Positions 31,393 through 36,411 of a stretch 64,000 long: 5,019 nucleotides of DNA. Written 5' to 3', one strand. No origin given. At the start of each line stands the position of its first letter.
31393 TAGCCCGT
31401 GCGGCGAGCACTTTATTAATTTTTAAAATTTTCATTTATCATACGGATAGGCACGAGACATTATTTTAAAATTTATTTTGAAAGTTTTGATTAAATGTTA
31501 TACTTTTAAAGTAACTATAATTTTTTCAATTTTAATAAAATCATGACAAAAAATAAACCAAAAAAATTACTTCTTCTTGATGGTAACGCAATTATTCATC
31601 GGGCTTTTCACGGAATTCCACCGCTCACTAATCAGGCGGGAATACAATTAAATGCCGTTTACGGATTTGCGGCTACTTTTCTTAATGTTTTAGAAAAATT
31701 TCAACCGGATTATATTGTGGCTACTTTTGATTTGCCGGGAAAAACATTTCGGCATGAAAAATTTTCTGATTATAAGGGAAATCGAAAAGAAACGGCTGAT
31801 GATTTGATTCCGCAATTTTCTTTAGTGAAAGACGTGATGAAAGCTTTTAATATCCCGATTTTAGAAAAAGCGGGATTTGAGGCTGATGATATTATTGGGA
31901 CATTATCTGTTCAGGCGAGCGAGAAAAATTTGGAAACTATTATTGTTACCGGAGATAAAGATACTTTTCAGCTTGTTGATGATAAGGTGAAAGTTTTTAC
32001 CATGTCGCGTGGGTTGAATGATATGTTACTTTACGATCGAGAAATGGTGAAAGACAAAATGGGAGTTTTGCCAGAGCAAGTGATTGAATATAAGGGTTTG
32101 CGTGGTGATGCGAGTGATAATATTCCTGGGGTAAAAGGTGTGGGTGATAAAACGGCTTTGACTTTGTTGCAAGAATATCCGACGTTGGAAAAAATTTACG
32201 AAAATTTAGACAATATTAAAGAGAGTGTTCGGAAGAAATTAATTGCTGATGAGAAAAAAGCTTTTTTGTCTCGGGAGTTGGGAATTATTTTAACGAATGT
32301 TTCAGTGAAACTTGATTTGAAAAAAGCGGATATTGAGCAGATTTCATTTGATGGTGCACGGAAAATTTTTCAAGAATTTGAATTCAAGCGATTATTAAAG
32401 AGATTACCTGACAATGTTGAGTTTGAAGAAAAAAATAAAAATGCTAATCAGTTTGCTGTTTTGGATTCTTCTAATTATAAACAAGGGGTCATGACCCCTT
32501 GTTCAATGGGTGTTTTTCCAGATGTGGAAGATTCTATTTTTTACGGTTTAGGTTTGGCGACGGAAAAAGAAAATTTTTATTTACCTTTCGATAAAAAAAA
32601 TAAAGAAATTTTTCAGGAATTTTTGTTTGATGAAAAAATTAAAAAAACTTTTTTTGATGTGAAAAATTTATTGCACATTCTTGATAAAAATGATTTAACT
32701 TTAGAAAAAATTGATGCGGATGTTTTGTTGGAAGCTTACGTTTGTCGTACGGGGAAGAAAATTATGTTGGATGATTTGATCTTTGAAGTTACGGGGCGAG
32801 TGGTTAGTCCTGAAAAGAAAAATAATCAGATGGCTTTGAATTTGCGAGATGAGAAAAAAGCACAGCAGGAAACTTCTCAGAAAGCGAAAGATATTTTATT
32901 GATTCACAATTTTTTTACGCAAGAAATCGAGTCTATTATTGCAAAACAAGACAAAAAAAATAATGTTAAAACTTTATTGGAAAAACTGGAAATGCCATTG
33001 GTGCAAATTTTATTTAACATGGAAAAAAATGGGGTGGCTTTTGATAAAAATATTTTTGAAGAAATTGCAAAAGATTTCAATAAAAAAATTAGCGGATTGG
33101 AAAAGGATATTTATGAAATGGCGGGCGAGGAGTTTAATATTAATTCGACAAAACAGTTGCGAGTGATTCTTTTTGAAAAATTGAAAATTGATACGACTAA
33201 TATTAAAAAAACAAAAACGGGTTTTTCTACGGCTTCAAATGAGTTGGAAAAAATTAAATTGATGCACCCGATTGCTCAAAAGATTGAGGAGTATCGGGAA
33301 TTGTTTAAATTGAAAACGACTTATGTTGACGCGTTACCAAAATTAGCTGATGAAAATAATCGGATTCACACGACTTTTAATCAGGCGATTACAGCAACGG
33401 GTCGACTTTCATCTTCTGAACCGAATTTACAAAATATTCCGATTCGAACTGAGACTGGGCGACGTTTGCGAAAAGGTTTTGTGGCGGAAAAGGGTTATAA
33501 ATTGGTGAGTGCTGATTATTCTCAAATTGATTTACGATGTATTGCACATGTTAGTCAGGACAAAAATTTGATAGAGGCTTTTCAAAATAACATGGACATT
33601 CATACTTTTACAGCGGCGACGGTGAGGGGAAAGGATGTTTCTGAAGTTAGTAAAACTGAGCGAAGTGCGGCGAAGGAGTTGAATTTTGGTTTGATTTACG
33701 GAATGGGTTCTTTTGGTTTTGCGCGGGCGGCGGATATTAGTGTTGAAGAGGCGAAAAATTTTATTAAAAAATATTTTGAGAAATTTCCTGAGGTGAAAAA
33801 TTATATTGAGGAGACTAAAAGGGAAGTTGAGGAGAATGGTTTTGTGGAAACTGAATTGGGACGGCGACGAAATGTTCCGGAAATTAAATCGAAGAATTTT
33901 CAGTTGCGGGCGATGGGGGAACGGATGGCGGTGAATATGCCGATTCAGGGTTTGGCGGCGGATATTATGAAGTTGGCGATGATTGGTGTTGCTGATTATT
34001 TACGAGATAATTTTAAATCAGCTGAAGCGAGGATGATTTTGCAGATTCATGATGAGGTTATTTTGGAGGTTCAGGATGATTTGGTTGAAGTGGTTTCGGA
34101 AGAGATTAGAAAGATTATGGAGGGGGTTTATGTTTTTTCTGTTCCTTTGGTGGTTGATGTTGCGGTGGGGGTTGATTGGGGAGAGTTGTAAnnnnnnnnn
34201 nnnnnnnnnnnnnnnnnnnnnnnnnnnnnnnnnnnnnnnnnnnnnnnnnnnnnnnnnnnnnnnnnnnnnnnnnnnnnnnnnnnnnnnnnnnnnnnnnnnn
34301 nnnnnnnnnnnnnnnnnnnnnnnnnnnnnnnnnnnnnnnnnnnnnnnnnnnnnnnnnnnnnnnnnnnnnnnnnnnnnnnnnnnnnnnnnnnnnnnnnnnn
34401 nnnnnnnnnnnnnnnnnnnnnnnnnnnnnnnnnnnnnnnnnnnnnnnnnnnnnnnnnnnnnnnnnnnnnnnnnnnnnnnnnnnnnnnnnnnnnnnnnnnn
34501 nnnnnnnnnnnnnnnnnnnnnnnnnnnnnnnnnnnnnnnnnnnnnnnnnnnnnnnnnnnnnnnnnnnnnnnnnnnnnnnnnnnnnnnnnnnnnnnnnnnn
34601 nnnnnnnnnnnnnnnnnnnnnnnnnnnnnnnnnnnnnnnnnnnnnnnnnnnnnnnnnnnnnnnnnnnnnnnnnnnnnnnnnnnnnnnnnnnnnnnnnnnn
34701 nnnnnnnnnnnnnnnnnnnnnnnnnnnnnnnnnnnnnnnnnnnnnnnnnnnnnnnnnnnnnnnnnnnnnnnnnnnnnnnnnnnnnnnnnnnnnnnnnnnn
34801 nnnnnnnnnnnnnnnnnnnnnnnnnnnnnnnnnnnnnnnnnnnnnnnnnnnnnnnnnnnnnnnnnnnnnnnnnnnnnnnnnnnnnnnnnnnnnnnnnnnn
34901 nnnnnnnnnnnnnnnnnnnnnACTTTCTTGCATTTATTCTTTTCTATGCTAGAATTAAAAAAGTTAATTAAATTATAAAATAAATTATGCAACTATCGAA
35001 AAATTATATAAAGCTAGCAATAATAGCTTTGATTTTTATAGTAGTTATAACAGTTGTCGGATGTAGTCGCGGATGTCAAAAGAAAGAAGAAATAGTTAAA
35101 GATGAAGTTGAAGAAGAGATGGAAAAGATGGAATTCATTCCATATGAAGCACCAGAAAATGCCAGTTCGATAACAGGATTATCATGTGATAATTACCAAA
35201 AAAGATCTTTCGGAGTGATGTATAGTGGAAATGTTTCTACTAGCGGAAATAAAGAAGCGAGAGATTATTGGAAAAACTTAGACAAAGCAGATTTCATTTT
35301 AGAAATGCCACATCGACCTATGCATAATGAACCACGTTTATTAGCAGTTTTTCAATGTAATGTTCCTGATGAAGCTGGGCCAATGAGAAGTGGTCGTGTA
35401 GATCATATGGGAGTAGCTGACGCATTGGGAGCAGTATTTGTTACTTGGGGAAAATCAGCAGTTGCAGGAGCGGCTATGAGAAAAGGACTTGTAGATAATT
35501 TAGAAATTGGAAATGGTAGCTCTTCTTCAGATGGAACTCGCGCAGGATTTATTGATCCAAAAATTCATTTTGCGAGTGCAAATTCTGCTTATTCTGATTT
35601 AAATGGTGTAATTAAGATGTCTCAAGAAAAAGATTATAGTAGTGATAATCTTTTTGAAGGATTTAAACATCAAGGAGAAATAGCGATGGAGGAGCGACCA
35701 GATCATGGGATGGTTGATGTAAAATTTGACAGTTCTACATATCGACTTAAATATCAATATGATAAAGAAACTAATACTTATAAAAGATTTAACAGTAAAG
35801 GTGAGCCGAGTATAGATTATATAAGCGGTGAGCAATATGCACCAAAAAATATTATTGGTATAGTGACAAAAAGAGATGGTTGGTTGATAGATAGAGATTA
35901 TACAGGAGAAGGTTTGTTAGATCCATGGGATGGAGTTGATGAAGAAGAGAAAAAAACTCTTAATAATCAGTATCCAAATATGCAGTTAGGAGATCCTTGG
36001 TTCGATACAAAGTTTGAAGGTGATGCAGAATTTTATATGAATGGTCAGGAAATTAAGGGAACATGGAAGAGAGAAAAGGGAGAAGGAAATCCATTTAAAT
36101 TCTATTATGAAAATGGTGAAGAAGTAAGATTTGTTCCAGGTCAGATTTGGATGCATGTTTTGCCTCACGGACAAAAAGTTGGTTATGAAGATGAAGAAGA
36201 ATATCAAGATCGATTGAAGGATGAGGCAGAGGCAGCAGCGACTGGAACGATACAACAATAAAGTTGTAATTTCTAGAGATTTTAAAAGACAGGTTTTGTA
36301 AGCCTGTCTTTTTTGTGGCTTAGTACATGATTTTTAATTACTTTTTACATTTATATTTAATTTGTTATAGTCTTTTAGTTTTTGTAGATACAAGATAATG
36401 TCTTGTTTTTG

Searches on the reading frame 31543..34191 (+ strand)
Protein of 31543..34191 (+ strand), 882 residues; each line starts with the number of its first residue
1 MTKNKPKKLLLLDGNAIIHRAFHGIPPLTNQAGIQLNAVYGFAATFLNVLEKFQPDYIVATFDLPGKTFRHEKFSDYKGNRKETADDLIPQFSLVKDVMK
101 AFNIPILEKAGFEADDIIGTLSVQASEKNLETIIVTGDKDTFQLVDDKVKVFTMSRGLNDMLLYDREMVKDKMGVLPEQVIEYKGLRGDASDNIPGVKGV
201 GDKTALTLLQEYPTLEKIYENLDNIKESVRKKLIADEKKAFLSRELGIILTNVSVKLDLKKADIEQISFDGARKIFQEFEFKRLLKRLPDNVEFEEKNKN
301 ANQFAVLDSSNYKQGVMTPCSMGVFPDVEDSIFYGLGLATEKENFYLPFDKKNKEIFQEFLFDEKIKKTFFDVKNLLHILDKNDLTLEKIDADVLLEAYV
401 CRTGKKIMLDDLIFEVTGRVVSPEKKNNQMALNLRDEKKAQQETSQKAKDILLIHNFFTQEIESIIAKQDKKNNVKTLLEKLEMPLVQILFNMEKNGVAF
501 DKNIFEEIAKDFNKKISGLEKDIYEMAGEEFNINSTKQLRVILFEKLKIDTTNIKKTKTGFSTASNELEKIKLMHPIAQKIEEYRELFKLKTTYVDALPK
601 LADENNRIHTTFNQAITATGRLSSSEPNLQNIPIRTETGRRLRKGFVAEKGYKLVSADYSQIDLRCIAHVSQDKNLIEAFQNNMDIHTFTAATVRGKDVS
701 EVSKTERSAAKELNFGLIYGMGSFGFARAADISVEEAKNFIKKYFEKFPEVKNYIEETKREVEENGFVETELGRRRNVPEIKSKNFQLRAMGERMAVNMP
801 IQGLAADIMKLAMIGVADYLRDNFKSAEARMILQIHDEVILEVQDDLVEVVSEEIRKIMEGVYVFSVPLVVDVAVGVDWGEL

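Call 32: search_protein_families(library=pfam, proteins=[window:31543-34191:+], max_evalue=0.00001)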
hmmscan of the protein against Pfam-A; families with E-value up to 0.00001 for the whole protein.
window:31543-34191:+ (882 aa): 4 families
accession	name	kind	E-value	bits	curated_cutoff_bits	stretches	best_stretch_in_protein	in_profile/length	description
PF00476.26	DNA_pol_A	-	9.7e-151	502.5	34.3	1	504-881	3-381/381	DNA polymerase family A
PF02739.22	5_3_exonuc_N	-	3.8e-56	189.7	34.3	1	8-174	1-164/164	5'-3' exonuclease, N-terminal resolvase-like domain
PF01367.25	5_3_exonuc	-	1.5e-29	102.7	40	1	176-267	2-94/97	5'-3' exonuclease, C-terminal SAM fold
PF22619.2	DNA_polI_exo1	-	6.3e-11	42.7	27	1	333-405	15-88/140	DNA polymerase I, ribonuclease H-like domain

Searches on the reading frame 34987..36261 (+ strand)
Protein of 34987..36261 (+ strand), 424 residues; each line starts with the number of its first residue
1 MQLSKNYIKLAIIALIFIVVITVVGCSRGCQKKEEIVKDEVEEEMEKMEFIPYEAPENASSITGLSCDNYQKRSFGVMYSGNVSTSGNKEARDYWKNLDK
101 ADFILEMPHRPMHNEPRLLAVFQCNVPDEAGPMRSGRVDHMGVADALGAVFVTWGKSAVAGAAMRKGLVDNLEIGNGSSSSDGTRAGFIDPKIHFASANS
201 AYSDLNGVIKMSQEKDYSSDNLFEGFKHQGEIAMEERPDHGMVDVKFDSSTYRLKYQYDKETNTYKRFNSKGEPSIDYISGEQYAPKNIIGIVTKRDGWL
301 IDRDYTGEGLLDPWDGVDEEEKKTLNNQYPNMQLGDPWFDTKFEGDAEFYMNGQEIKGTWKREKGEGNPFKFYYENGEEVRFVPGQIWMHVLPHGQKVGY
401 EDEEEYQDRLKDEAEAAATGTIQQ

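Call 32: search_protein_families(library=pfam, proteins=[window:34987-36261:+], max_evalue=0.00001)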
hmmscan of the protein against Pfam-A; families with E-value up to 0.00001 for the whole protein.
window:34987-36261:+ (424 aa): 2 families
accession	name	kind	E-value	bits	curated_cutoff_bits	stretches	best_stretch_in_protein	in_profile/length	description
PF17479.7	DUF3048_C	-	3.5e-16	60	25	1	243-388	1-113/114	Protein of unknown function (DUF3048) C-terminal domain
PF11258.13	DUF3048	-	2.5e-09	37.8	25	1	87-189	23-120/148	Protein of unknown function (DUF3048) N-terminal domain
